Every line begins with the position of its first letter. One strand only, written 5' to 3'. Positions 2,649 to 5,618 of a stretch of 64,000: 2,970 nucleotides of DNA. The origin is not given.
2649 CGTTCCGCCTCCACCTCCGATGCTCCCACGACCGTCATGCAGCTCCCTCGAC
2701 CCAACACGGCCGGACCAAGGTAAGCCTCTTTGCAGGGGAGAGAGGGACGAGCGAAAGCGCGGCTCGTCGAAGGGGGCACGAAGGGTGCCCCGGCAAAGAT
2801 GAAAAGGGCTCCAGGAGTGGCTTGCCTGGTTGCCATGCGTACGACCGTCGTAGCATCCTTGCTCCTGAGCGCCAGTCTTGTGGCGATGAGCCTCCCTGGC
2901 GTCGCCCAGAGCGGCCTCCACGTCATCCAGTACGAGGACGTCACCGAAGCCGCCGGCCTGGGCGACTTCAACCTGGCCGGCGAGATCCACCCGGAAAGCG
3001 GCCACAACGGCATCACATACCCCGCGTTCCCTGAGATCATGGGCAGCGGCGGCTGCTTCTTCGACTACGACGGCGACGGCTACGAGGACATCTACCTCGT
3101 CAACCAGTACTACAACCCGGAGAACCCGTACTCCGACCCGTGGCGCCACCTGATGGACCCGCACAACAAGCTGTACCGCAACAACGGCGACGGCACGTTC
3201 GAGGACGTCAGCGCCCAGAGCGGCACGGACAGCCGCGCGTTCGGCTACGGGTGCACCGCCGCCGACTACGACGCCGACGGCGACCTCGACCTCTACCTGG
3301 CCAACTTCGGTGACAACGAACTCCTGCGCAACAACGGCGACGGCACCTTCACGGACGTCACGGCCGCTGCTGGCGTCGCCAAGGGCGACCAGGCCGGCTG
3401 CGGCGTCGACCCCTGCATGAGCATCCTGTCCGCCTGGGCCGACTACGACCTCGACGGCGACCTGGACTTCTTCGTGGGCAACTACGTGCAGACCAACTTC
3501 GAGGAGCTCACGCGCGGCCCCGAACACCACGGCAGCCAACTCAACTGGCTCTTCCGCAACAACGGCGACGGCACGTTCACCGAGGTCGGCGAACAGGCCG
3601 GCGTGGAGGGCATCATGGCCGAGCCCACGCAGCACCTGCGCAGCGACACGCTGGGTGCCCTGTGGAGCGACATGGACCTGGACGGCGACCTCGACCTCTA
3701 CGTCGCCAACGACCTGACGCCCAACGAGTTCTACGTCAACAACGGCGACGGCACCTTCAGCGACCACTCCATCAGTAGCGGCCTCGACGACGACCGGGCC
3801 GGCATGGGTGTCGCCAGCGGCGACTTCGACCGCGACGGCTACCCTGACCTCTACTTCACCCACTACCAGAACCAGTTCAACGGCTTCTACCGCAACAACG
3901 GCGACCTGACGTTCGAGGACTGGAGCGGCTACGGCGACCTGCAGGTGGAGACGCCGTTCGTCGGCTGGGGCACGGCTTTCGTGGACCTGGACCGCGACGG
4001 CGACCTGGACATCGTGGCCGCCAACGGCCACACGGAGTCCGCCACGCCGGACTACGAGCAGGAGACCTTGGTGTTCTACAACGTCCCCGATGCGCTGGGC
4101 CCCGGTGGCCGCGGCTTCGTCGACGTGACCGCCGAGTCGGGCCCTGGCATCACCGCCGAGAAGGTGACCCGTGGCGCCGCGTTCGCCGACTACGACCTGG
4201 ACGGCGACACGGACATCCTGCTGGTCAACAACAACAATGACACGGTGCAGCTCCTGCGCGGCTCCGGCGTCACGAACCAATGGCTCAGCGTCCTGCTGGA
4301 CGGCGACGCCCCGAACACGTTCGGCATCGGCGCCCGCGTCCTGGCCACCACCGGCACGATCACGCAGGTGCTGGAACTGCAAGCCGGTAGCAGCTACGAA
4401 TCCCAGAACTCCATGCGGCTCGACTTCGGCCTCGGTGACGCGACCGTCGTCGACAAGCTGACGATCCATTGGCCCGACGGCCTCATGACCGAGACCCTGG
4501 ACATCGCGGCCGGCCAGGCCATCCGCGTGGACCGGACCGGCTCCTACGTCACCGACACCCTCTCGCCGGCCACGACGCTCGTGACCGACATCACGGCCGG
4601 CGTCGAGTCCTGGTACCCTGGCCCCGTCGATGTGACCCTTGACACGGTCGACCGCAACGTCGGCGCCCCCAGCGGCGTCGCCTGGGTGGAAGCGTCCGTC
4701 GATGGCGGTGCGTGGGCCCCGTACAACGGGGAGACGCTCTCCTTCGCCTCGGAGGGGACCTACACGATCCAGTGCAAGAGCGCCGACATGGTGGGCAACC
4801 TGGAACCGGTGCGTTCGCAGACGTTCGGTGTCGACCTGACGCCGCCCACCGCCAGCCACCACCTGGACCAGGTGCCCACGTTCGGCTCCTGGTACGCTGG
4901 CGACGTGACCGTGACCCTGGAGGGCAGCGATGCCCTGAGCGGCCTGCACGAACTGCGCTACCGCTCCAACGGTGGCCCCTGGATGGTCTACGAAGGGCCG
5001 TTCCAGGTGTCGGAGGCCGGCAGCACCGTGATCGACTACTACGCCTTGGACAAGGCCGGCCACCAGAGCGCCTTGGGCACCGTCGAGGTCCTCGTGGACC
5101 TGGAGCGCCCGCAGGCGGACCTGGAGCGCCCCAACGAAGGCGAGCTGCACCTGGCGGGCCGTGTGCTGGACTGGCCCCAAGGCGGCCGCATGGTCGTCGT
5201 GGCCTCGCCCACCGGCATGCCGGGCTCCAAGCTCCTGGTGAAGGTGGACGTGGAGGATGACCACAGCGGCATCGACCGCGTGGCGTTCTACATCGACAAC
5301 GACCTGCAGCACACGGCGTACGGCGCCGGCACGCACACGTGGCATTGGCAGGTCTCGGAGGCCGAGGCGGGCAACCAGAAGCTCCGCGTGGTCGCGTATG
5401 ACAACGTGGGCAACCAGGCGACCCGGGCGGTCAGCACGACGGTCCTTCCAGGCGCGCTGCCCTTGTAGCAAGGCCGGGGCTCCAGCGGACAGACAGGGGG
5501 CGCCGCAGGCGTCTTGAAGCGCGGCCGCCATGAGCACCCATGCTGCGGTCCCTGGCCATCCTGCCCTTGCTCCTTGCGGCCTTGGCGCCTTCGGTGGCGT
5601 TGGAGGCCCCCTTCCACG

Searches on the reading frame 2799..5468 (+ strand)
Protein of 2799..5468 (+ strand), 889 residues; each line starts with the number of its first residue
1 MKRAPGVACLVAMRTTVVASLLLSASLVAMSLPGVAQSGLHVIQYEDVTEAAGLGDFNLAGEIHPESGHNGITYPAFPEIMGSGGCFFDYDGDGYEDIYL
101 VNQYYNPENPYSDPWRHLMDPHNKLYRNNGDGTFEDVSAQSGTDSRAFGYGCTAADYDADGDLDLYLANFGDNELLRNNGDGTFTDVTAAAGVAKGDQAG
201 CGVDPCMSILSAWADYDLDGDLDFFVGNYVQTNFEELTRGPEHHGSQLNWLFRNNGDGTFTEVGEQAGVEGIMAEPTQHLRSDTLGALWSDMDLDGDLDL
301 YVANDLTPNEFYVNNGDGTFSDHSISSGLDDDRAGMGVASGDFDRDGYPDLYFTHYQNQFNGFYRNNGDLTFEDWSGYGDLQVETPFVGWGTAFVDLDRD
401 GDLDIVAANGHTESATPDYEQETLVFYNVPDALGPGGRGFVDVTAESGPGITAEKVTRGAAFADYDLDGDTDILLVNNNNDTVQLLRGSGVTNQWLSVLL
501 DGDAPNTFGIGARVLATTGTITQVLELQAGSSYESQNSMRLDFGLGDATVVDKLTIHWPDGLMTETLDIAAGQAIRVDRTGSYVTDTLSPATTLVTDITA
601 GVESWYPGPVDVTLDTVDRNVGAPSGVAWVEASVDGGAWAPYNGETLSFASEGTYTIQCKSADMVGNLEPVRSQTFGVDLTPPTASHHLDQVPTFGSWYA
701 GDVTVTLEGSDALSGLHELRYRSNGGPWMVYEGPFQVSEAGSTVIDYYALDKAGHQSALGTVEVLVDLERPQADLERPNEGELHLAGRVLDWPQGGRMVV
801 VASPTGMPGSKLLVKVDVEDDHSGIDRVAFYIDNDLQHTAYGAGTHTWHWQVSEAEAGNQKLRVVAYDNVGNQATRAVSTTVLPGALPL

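Call 89: search_protein_families(library=ncbifam, proteins=[window:2799-5468:+], max_evalue=1e-10)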
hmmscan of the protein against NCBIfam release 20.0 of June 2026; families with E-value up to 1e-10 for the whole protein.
window:2799-5468:+ (889 aa): 2 families
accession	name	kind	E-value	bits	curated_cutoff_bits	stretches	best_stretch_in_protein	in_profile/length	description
NF047446.1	barrel_OmpL47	domain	3.6e-35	120.2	40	1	699-766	1-68/68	OmpL47-type beta-barrel domain-containing protein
NF047441.1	Lepto_OmpL47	equivalog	1.1e-20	74.5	250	0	700-874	163-313/336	multi-beta-barrel domain surface protein OmpL47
